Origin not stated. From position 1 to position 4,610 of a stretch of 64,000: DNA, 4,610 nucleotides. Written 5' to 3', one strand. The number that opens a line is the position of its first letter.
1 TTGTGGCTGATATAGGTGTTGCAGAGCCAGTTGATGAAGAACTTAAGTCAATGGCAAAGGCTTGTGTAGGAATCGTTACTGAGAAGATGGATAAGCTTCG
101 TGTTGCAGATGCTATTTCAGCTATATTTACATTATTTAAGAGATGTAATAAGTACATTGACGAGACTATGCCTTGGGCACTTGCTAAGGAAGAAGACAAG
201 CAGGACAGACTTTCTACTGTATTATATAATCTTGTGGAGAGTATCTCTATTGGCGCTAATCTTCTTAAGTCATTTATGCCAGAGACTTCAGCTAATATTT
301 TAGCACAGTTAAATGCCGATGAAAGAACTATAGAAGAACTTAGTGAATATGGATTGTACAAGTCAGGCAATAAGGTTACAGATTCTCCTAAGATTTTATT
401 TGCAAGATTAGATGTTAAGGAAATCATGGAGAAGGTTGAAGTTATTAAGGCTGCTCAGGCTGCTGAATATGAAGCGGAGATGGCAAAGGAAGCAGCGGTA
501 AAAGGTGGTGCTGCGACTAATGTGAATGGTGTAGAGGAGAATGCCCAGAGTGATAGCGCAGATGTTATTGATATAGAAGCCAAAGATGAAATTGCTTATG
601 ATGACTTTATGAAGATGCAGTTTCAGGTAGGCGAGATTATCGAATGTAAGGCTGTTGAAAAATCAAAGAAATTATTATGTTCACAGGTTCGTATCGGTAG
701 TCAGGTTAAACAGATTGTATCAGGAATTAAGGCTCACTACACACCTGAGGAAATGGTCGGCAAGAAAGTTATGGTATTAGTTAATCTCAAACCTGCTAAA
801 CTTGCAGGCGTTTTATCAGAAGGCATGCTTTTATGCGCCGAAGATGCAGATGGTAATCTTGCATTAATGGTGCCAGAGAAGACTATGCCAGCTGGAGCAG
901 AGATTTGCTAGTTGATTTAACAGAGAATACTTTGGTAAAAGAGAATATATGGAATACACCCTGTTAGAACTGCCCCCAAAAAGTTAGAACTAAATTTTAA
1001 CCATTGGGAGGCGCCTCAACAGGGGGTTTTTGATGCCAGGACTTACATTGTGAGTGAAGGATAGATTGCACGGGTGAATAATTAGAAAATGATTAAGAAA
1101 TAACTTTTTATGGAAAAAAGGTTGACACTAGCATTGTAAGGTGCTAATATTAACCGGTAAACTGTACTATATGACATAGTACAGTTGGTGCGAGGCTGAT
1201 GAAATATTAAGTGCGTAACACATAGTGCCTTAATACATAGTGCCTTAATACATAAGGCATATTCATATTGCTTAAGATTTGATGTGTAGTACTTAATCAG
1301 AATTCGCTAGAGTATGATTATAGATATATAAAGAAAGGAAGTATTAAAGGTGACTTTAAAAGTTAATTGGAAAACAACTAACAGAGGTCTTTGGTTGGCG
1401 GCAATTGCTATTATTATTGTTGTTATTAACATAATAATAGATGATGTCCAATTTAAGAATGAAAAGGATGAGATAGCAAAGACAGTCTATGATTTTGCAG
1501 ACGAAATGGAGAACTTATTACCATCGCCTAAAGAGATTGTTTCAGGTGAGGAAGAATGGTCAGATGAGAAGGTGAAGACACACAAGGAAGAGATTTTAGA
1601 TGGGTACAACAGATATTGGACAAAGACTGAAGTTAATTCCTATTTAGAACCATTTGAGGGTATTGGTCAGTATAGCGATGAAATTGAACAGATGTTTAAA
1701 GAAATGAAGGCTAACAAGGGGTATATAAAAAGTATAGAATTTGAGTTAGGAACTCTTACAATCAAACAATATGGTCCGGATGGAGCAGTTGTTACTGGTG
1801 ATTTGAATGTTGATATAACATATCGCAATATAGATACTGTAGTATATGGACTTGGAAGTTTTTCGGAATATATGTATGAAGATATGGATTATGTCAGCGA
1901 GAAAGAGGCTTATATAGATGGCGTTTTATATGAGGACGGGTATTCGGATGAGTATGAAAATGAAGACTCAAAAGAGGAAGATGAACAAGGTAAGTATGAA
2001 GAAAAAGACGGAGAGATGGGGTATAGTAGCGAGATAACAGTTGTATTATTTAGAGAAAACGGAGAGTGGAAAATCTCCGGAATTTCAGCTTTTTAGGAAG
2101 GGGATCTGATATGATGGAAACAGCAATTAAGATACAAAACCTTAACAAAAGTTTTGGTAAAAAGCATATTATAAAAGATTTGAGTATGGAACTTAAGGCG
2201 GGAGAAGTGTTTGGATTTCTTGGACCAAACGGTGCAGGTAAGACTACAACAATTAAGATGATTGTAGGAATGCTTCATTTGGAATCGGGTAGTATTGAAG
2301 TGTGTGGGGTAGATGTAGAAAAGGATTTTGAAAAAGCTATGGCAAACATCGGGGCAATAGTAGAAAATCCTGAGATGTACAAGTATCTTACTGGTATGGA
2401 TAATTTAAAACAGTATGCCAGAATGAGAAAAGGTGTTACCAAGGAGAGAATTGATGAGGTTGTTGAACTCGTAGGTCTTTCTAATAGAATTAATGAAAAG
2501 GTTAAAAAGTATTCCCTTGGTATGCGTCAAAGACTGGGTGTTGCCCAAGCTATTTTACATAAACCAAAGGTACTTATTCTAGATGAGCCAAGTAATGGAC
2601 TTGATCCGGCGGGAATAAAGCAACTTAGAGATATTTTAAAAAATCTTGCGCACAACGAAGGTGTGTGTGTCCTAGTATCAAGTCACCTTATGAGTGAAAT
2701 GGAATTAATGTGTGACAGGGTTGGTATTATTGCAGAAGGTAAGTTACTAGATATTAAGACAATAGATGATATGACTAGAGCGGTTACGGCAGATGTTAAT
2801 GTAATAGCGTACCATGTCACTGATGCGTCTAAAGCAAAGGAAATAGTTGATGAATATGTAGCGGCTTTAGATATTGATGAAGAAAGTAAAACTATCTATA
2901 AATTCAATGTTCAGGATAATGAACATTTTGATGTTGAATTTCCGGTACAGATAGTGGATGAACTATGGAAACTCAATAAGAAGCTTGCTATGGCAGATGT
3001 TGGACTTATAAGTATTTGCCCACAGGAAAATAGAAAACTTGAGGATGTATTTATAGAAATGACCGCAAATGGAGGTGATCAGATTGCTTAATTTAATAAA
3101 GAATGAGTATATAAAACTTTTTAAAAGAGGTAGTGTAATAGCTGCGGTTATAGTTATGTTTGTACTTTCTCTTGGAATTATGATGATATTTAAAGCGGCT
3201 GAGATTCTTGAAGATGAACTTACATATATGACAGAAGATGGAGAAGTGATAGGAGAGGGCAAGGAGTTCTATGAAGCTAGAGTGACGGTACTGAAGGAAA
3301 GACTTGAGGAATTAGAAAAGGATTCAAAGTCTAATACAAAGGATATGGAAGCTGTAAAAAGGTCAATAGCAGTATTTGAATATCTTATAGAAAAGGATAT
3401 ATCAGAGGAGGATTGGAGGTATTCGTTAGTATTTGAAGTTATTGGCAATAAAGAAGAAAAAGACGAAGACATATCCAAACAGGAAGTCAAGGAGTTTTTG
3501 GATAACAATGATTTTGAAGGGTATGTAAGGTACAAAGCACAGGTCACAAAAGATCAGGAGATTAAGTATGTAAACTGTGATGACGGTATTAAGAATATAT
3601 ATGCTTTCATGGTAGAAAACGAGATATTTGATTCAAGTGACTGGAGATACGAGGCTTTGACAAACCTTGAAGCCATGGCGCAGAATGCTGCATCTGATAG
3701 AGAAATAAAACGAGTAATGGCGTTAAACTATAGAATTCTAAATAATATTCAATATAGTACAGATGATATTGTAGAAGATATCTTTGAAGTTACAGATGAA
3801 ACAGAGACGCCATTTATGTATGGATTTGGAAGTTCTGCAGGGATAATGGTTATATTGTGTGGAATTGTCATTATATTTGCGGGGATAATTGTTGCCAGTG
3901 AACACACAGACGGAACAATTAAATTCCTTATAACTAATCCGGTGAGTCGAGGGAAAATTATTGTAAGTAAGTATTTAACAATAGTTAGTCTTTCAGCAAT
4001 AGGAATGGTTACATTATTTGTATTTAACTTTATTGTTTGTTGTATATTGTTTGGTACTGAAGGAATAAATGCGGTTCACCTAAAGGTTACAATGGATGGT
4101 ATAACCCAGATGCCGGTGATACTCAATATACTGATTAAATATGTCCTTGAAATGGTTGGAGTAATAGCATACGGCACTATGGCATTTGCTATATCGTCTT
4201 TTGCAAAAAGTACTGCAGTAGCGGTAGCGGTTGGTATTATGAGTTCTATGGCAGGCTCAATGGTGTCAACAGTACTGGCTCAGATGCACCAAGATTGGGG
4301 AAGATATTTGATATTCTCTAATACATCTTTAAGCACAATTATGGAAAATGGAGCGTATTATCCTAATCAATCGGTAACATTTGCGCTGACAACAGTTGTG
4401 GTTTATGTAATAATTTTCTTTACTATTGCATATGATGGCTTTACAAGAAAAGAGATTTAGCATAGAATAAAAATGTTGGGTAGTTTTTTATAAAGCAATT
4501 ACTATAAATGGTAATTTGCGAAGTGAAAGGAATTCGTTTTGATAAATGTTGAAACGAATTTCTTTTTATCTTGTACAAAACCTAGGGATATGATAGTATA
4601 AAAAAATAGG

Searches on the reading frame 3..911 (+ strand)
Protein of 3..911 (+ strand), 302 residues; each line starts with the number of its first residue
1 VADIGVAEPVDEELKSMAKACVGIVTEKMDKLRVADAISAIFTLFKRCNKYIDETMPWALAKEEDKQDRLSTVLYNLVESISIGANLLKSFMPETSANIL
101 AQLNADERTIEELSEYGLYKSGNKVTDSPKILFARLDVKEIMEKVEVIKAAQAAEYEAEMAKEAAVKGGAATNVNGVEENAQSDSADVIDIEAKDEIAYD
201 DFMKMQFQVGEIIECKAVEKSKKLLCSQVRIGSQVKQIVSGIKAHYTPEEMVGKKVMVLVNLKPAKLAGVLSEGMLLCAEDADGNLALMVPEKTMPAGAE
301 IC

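Call 54: search_protein_families(library=pfam, proteins=[window:3-911:+], max_evalue=0.0001)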
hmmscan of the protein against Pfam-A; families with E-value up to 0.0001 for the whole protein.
window:3-911:+ (302 aa): 3 families
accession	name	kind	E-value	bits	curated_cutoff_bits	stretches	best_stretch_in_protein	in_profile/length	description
PF01588.26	tRNA_bind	-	3.8e-28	97.9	27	1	208-299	2-95/96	Putative tRNA binding domain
PF19303.5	Anticodon_3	-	9.1e-09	35.8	23.5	1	10-140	10-139/152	Anticodon binding domain of methionyl tRNA ligase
PF08264.19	Anticodon_1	-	1.1e-06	29.1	25.1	1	15-112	5-102/148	Anticodon-binding domain of tRNA ligase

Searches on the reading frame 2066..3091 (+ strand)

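Call 8: search_protein_families(library=pfam, proteins=[window:2066-3091:+], max_evalue=0.001)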
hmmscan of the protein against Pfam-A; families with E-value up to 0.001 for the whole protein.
window:2066-3091:+ (341 aa): 4 families
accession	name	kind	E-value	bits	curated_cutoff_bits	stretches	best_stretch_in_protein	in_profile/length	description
PF00005.33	ABC_tran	-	2.1e-30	106.5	25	1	37-177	2-137/137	ABC transporter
PF13304.12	AAA_21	-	4.4e-12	47.1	27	1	129-209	217-300/304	AAA domain, putative AbiEii toxin, Type IV TA system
PF13401.12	AAA_22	-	2.9e-05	24.8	27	0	53-203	12-119/130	AAA domain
PF13476.12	AAA_23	-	0.00078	20.6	27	1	21-74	2-47/201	AAA domain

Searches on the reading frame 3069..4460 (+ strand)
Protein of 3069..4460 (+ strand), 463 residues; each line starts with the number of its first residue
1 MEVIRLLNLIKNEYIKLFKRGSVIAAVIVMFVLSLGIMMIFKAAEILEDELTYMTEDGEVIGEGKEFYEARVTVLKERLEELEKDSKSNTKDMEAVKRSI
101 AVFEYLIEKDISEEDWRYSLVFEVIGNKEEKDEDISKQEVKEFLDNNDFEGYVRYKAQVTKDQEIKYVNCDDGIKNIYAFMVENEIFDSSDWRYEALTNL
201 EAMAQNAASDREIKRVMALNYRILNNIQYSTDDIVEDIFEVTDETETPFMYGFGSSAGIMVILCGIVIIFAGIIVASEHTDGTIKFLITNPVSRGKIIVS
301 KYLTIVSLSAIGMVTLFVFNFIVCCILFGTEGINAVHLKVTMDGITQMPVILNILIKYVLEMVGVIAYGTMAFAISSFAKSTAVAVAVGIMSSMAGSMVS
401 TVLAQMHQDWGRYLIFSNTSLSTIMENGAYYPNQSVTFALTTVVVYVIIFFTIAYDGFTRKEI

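Call 8: search_protein_families(library=pfam, proteins=[window:3069-4460:+], max_evalue=0.001)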
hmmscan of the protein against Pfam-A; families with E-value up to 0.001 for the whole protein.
window:3069-4460:+ (463 aa): 3 families
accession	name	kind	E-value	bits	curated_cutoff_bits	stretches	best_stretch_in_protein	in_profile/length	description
PF12679.13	ABC2_membrane_2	-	1.2e-18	67.8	27.2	1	7-462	1-282/283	ABC-2 family transporter protein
PF12698.13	ABC2_membrane_3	-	4.3e-15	56.1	31.6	1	22-454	3-345/347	ABC-2 family transporter protein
PF12730.13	ABC2_membrane_4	-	2e-12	47.9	27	1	256-395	53-178/179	ABC-2 family transporter protein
